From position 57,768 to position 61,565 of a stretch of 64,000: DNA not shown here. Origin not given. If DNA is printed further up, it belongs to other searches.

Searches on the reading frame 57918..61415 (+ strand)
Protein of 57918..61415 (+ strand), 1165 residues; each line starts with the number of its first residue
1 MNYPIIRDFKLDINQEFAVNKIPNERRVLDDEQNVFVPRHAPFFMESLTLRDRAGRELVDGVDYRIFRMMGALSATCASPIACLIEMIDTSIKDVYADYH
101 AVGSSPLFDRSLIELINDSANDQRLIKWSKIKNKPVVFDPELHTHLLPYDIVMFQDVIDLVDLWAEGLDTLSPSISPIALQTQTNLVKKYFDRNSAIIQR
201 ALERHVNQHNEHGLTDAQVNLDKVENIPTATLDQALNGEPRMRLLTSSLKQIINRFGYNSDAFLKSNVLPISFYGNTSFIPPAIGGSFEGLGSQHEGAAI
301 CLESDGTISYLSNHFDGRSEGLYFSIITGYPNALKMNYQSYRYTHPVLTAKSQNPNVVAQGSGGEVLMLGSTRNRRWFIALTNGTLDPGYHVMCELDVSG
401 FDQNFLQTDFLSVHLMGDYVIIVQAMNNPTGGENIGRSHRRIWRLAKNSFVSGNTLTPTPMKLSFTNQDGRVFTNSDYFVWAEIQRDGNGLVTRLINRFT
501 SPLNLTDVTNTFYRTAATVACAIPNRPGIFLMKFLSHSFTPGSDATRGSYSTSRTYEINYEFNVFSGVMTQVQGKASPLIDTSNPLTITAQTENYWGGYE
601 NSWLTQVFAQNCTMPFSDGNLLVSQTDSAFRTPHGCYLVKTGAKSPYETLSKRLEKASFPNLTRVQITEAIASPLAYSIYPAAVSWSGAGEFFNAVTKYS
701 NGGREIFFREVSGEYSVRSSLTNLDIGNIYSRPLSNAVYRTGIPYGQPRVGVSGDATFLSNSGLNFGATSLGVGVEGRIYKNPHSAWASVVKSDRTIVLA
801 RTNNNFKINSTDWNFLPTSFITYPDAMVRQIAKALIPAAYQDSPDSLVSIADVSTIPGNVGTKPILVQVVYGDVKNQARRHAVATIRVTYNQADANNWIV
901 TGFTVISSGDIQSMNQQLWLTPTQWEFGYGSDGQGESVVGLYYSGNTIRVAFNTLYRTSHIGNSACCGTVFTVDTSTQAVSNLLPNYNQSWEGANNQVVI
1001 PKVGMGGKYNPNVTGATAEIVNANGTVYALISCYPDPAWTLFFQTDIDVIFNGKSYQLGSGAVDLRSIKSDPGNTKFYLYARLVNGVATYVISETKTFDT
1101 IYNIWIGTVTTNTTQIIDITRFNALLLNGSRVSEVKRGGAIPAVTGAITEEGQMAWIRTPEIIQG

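Call 23: search_protein_families(library=phrogs, proteins=[window:57918-61415:+], max_evalue=0.001)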
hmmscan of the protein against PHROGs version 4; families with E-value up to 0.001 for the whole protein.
window:57918-61415:+ (1165 aa): 9 families
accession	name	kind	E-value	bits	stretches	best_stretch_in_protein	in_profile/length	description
phrog_3573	-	unknown function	1.7e-153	514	1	95-1157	1-999/1001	-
phrog_2163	-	head and packaging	5.3e-33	115.9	1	4-256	7-266/574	virion structural protein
phrog_7449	-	unknown function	1.7e-27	96.7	3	802-1119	1041-1367/1714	-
phrog_25756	-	tail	2.8e-25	89.4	1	1-282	1-289/1080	minor tail protein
phrog_26864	-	unknown function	2.7e-11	44.3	1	1040-1156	81-195/195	-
phrog_13857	-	tail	1.6e-10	41.1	1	18-143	18-150/743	tail protein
phrog_7557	-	head and packaging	8.4e-09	34.7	1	14-105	8-100/1221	virion structural protein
phrog_26147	-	tail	1.4e-08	34.5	1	8-506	6-498/730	minor tail protein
phrog_8078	-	head and packaging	4.3e-06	25.9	1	25-138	19-137/1392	virion structural protein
